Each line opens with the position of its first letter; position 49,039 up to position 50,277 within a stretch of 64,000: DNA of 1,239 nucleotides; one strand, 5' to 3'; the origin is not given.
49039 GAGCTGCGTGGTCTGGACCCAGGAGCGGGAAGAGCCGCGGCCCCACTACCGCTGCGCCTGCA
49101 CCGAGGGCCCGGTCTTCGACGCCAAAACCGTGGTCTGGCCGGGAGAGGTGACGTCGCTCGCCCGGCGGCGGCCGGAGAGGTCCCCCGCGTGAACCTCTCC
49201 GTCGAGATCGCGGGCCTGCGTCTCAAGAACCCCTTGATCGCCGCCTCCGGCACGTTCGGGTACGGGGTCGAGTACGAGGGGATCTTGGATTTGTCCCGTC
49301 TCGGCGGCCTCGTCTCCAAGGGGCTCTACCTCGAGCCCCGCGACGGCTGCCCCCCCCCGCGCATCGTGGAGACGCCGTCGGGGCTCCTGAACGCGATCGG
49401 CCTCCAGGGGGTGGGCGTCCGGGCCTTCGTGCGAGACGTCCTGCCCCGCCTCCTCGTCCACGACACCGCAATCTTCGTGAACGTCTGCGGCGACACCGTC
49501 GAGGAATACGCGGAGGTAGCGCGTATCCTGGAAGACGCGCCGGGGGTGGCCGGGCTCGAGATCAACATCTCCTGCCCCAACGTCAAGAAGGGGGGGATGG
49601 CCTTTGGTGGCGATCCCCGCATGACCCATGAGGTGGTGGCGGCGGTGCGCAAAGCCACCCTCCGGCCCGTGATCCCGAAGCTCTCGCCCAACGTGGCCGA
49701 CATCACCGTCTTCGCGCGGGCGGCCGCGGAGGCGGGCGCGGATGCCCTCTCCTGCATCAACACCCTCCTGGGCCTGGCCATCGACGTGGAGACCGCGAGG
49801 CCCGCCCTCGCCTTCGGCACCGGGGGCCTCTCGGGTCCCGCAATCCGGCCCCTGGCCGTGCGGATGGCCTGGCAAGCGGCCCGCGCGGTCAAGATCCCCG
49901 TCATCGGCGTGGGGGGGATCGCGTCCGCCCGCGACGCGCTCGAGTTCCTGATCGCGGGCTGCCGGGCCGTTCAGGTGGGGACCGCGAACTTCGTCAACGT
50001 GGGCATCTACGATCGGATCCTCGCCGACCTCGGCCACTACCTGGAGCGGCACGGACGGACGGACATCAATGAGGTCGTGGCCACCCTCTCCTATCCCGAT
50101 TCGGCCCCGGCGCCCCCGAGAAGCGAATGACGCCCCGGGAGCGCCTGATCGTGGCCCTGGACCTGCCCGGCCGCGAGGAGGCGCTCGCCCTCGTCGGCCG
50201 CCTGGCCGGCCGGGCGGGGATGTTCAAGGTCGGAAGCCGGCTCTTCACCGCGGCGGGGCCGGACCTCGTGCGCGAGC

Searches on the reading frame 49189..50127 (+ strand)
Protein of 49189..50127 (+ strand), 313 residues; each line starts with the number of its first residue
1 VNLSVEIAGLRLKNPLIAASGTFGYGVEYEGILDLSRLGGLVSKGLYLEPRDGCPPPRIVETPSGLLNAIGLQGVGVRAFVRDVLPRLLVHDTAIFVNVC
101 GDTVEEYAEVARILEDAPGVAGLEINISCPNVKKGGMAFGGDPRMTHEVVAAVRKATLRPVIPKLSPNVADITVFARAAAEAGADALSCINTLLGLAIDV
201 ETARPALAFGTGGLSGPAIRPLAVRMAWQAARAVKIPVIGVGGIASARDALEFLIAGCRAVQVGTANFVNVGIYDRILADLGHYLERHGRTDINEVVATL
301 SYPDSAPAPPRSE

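Call 92: search_protein_families(library=pfam, proteins=[window:49189-50127:+], max_evalue=0.01)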
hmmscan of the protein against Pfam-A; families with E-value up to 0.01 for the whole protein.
window:49189-50127:+ (313 aa): 4 families
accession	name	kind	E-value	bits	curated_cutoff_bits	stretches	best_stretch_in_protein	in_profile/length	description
PF01180.27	DHO_dh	-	2.5e-73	247.2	27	1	3-285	2-291/291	Dihydroorotate dehydrogenase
PF01207.24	Dus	-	7.7e-08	32.2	20.4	1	93-187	54-155/311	Dihydrouridine synthase (Dus)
PF03060.21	NMO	-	5.3e-05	23.2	28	1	223-266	181-224/331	Nitronate monooxygenase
PF00977.27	His_biosynth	-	0.0057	16.6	23.6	0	228-282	66-120/228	Histidine biosynthesis protein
